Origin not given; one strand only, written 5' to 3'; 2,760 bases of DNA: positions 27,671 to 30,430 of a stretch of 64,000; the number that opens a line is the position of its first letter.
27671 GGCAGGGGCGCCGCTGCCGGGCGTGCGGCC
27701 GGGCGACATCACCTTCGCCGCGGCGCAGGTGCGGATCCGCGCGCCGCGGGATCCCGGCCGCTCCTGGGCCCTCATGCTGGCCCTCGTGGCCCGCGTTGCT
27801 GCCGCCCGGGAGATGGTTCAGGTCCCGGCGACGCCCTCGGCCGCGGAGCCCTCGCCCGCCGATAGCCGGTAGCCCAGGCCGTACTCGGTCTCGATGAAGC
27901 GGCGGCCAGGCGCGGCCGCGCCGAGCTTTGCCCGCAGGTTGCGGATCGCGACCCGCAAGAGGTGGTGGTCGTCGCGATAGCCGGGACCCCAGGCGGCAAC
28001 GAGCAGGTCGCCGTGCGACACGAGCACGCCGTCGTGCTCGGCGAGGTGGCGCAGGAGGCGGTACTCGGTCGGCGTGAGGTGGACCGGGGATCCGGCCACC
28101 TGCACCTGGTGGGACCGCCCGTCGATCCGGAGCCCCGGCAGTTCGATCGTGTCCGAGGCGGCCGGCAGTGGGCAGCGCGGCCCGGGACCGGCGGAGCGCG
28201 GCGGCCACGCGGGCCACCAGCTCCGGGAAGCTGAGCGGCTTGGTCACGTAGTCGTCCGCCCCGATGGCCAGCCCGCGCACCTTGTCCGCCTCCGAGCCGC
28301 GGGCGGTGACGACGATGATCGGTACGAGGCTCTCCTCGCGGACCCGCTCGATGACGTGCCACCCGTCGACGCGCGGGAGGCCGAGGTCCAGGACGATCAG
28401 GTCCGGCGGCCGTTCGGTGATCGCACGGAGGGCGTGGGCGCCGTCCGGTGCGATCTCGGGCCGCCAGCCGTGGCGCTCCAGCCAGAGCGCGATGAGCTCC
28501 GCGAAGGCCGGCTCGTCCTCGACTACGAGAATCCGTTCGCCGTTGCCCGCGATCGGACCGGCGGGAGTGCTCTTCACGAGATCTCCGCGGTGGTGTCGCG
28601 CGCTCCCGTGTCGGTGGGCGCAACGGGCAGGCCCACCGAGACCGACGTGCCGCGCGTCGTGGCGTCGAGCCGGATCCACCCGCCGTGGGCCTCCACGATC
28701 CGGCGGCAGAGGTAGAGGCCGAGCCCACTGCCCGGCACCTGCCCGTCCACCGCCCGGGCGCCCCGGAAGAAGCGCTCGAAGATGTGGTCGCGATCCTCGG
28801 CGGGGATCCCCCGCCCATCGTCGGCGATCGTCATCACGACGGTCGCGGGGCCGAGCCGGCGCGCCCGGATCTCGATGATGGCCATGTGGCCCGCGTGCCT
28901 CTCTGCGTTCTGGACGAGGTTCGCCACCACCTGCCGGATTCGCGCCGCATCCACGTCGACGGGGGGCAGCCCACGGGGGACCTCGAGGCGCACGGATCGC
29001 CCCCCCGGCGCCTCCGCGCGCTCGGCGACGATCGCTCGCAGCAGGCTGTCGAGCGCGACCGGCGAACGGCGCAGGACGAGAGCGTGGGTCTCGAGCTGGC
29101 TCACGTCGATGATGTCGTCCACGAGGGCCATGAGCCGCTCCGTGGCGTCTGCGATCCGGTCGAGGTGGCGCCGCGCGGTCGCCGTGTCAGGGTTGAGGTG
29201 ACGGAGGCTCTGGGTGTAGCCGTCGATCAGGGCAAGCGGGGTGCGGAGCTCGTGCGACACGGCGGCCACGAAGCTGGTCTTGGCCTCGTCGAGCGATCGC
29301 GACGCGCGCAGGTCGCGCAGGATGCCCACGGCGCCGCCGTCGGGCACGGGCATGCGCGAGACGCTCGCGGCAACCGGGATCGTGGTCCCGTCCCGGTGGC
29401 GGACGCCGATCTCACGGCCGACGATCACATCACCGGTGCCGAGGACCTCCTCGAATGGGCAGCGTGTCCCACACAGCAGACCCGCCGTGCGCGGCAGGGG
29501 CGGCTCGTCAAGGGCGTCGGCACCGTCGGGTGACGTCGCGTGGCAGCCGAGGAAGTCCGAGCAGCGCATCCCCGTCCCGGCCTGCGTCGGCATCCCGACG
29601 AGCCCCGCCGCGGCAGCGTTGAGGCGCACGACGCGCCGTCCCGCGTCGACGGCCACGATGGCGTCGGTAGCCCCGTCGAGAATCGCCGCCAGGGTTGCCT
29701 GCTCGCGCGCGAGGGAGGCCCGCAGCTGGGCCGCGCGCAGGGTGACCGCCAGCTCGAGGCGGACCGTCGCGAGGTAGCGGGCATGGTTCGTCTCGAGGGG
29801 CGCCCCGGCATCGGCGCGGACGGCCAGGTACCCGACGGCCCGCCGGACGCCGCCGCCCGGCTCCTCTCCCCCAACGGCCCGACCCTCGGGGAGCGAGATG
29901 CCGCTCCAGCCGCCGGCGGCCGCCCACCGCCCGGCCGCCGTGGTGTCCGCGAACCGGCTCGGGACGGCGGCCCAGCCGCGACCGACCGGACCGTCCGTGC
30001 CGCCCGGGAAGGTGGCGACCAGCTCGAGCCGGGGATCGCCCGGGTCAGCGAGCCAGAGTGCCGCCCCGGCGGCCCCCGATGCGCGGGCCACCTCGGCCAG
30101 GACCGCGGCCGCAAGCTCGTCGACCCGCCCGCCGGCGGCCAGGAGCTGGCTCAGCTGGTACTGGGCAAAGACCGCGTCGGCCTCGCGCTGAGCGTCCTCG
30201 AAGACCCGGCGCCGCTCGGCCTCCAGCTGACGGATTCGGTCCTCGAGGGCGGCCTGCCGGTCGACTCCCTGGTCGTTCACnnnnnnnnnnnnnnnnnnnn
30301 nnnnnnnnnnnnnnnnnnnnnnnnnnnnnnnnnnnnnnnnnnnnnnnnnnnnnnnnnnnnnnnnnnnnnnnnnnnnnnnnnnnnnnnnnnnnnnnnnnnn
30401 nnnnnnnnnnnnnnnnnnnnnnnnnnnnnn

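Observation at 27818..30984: DhaL paralog translationally coupled to a soluble GAF-PAS histidine kinase and an OmpR-type regulator: a possible two-component counterpart of DhaR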

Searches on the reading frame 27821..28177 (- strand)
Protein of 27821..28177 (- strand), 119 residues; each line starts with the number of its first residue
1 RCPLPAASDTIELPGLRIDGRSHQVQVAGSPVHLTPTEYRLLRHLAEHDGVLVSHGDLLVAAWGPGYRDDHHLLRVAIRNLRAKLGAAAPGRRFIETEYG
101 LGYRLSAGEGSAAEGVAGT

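Call 10: search_protein_families(library=pfam, proteins=[window:27821-28177:-], max_evalue=0.01)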
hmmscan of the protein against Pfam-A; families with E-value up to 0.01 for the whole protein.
window:27821-28177:- (119 aa): 1 family
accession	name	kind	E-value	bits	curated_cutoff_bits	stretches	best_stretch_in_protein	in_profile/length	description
PF00486.34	Trans_reg_C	-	4.6e-20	71.9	26.2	1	29-105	1-77/77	Transcriptional regulatory protein, C terminal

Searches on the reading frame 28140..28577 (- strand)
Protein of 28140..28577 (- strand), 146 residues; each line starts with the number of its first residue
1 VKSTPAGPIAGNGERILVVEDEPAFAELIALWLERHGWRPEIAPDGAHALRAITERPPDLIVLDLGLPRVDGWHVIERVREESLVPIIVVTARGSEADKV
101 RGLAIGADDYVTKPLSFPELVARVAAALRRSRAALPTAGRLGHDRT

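Call 10: search_protein_families(library=pfam, proteins=[window:28140-28577:-], max_evalue=0.01)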
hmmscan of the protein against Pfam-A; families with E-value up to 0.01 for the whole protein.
window:28140-28577:- (146 aa): 1 family
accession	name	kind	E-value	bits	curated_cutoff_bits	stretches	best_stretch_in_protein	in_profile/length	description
PF00072.30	Response_reg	-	2.8e-27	95.5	30.2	1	16-124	1-110/111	Response regulator receiver domain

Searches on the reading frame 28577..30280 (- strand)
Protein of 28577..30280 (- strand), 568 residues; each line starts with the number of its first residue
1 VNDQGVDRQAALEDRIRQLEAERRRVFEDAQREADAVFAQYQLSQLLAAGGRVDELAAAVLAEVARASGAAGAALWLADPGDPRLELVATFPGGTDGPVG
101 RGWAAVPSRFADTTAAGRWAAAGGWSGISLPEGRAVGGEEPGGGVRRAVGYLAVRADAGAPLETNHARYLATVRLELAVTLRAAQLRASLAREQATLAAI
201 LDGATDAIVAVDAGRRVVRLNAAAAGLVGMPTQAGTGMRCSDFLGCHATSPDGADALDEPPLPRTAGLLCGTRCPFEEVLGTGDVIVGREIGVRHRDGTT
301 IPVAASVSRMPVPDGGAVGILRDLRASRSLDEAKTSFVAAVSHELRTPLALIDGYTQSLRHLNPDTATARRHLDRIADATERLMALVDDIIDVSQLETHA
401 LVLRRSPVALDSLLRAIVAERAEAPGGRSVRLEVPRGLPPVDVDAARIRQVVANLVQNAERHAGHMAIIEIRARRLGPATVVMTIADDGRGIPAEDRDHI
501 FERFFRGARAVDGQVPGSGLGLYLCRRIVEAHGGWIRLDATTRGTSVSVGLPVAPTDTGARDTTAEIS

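Call 10: search_protein_families(library=pfam, proteins=[window:28577-30280:-], max_evalue=0.01)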
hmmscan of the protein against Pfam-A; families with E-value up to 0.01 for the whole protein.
window:28577-30280:- (568 aa): 9 families
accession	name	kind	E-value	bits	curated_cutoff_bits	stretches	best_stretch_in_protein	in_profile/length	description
PF02518.31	HATPase_c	-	5e-27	95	26.4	1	444-554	2-110/111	Histidine kinase-, DNA gyrase B-, and HSP90-like ATPase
PF00512.31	HisKA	-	4.8e-16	59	26.9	1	333-398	1-65/66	His Kinase A (phospho-acceptor) domain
PF08448.16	PAS_4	-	2.7e-05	24.8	23.1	1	201-245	1-45/110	PAS fold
PF00989.32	PAS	-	8.9e-05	22.9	22.6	1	197-238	3-44/113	PAS fold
PF24030.1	DUF7341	-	0.00055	20.8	27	1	376-473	2-96/133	Domain of unknown function (DUF7341)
PF13492.12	GAF_3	-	0.00057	20.7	27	1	53-124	2-65/129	GAF domain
PF13188.13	PAS_8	-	0.00078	19.7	21.8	1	197-238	3-47/65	PAS domain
PF12860.13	PAS_7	-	0.0014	19.2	27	0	205-248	5-49/115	PAS fold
PF13426.13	PAS_9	-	0.0061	17.3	27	0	206-324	2-101/103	PAS domain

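Call 12: find_homologous_proteins(query=window:28577-30280:-, max_evalue=1e-10)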
Query window:28577-30280:- (568 aa): 1857 proteins with E <= 1e-10 among 8000 candidates; the best 120 are listed.
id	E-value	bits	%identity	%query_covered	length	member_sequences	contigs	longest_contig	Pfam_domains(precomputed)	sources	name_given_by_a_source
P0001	0.0e+0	1166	96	100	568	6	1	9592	PF08448.17,PF02518.32,PF00512.32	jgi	jgi:signal transduction histidine kinase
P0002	0.0e+0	1130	94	100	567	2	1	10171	PF02518.32,PF00512.32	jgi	jgi:signal transduction histidine kinase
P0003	0.0e+0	1089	91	100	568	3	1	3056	PF02518.32,PF00512.32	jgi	jgi:signal transduction histidine kinase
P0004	0.0e+0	1065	90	99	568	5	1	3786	PF08448.17,PF02518.32,PF00512.32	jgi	jgi:signal transduction histidine kinase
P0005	0.0e+0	1016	86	100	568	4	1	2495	PF02518.32,PF00512.32,PF00989.32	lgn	-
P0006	4.3e-298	1008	86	98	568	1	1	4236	PF02518.32,PF00512.32,PF00989.32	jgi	jgi:signal transduction histidine kinase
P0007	1.5e-295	999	86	98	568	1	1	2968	PF02518.32,PF00512.32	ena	-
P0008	7.8e-293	990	84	100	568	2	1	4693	PF08448.17,PF02518.32,PF00512.32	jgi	jgi:signal transduction histidine kinase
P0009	1.2e-290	983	85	97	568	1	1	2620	PF02518.32,PF00512.32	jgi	jgi:signal transduction histidine kinase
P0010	1.1e-288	977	83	100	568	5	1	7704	PF02518.32,PF00512.32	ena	-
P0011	5.6e-287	971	83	100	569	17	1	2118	PF02518.32,PF00512.32,PF00989.32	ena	-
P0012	9.2e-271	918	79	100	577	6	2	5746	PF02518.32,PF00512.32,PF00989.32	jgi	-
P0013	2.2e-268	910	79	98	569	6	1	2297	PF08448.17,PF02518.32,PF00512.32,PF00989.32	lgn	-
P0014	2.6e-268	909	79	98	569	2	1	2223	PF02518.32,PF00512.32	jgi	jgi:signal transduction histidine kinase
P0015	6.5e-268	908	79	98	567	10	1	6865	PF08448.17,PF02518.32,PF00512.32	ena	-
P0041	1.5e-230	785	70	98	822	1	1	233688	PF02518.32,PF00512.32,PF02734.23,PF00989.32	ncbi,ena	-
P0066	4.1e-203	694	65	96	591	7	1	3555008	PF02518.32,PF00512.32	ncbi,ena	-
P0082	8.1e-163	561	55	95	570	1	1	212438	PF13426.14,PF08448.17,PF02518.32,PF00512.32,PF00989.32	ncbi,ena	-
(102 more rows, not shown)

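Call 13: find_encoding_contigs(protein=P0041, flank=8000, max_places=3)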
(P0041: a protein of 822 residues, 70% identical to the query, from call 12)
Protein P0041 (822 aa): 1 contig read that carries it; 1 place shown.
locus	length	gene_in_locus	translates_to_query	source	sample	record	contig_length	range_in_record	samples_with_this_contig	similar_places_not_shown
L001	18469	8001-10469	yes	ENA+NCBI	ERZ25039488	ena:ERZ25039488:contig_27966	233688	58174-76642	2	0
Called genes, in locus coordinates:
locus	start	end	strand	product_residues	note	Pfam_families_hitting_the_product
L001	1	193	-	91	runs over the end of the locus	PF01127:Sdh_cyt (weak)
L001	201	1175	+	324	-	-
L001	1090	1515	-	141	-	-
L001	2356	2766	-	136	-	PF02782:FGGY_C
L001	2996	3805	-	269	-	PF00370:FGGY_N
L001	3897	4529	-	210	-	PF02734:Dak2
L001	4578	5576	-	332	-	PF02733:Dak1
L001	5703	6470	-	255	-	PF00230:MIP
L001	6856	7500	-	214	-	PF02734:Dak2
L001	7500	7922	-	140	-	PF03610:EIIA-man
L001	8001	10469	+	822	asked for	PF02734:Dak2, PF00989:PAS (faint), PF00512:HisKA, PF02518:HATPase_c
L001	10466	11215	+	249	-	PF00072:Response_reg, PF00486:Trans_reg_C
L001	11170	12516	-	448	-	PF22590:Cas3-like_C_2 (faint), PF00271:Helicase_C, PF03461:TRCF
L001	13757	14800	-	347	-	PF17757:UvrB_inter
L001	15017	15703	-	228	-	PF01195:Pept_tRNA_hydro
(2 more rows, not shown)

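Call 14: find_encoding_contigs(protein=P0066, flank=8000, max_places=3)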
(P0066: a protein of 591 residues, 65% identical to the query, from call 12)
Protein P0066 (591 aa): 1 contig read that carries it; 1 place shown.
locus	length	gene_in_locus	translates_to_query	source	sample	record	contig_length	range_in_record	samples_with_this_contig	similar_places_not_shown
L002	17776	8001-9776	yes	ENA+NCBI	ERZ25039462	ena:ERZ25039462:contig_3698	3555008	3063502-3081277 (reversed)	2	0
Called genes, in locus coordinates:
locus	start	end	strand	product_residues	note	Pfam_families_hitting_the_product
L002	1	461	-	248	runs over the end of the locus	PF13085:Fer2_3, PF13187:Fer4_9 (faint), PF13183:Fer4_8, PF13534:Fer4_17 (weak)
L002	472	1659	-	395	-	PF00890:FAD_binding_2 (weak), PF01266:DAO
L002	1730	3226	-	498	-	PF00370:FGGY_N, PF02782:FGGY_C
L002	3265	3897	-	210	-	PF02734:Dak2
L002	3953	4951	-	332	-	PF02733:Dak1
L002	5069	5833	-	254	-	PF00230:MIP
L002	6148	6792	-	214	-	PF02734:Dak2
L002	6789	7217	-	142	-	PF03610:EIIA-man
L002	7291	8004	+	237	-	PF02734:Dak2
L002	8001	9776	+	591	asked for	PF00512:HisKA, PF02518:HATPase_c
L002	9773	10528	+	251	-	PF00072:Response_reg, PF00486:Trans_reg_C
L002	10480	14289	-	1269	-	PF17757:UvrB_inter, PF02559:CarD_TRCF_RID, PF00270:DEAD, PF04851:ResIII (weak), PF00271:Helicase_C, PF03461:TRCF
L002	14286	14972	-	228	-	PF01195:Pept_tRNA_hydro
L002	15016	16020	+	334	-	-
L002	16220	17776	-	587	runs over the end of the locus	-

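Call 15: find_encoding_contigs(protein=P0082, flank=8000, max_places=3)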
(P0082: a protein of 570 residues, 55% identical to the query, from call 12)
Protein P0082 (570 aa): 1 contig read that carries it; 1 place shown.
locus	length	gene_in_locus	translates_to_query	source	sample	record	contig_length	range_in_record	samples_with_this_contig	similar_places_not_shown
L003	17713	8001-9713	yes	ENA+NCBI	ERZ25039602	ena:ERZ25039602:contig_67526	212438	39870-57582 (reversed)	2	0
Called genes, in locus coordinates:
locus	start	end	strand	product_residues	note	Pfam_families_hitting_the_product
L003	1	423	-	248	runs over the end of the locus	PF13085:Fer2_3, PF13187:Fer4_9 (faint), PF13534:Fer4_17 (faint), PF12838:Fer4_7 (faint), PF13183:Fer4_8, PF13237:Fer4_10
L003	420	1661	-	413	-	PF01494:FAD_binding_3 (faint), PF00890:FAD_binding_2, PF01266:DAO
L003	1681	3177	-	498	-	PF00370:FGGY_N, PF02782:FGGY_C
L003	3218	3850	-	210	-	PF02734:Dak2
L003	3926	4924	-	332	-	PF02733:Dak1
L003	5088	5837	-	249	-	PF00230:MIP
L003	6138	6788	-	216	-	PF02734:Dak2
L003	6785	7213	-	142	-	PF03610:EIIA-man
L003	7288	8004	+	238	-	PF02734:Dak2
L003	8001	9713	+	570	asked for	PF08448:PAS_4 (faint), PF00989:PAS (weak), PF13426:PAS_9 (faint), PF00512:HisKA, PF02518:HATPase_c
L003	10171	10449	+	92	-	PF00486:Trans_reg_C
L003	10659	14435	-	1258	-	PF17757:UvrB_inter, PF02559:CarD_TRCF_RID, PF00270:DEAD, PF00271:Helicase_C, PF03461:TRCF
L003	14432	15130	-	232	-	PF01195:Pept_tRNA_hydro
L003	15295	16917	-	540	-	-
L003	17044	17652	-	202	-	PF02130:YbeY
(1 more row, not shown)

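Call 92: search_protein_families(library=ncbifam, proteins=[window:28577-30280:-], max_evalue=0.00001)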
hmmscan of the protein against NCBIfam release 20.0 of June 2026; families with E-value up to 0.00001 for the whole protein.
window:28577-30280:- (568 aa): 77 families (the best 25 are shown)
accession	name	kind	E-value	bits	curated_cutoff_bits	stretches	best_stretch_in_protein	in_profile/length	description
NF033092.0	HK_WalK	equivalog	4.4e-48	164.3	725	1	315-553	353-594/594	cell wall metabolism sensor histidine kinase WalK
NF046044.1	PnpS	equivalog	1.1e-47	162.9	400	1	316-552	152-390/390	two-component system histidine kinase PnpS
TIGR02966.1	phoR_proteo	equivalog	3.2e-46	157.9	334.2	1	304-545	84-327/333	phosphate regulon sensor histidine kinase PhoR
NF008468.0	PRK11360.1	equivalog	1.6e-37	129.2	646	1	282-557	333-612/616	two-component system sensor histidine kinase AtoS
NF041880.1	EPS_EpsF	equivalog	2e-35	122.2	900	1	325-545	265-482/492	response regulator EpsF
NF006800.0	PRK09303.1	equivalog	6.9e-35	120.7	342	1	333-555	150-379/383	histidine kinase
NF008312.0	PRK11100.1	equivalog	2e-32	112.6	356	1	335-552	257-473/477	two-component system sensor histidine kinase CreC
NF007793.0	PRK10490.1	equivalog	2.5e-32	111.8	1123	1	332-553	662-882/895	two-component system sensor histidine kinase KdpD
TIGR01386.1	cztS_silS_copS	subfamily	1e-30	107.2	292.55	1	335-548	242-453/457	heavy metal sensor histidine kinase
NF047465.1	hybrid_HK_LvrA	exception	1.1e-30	106.3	1200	1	329-561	197-431/819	hybrid histidine kinase/response regulator LvrA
TIGR02956.1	TMAO_torS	equivalog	1.6e-30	106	676.5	1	331-556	461-685/967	TMAO reductase system sensor histidine kinase/response regulator TorS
NF012163.2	BaeS_SmeS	equivalog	3.4e-30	105.4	500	1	331-544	237-448/457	sensor histidine kinase efflux regulator BaeS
NF038297.2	hybrid_HK_HrmK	equivalog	4.5e-30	104.8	725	1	332-559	233-463/607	hybrid histidine kinase/response regulator HrmK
NF008235.0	PRK11006.1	equivalog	1.4e-29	103.2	390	1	310-548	180-418/431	phosphate regulon sensor histidine kinase PhoR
NF008302.0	PRK11091.1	equivalog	4.4e-29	101.2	838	1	332-556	281-508/779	aerobic respiration two-component sensor histidine kinase ArcB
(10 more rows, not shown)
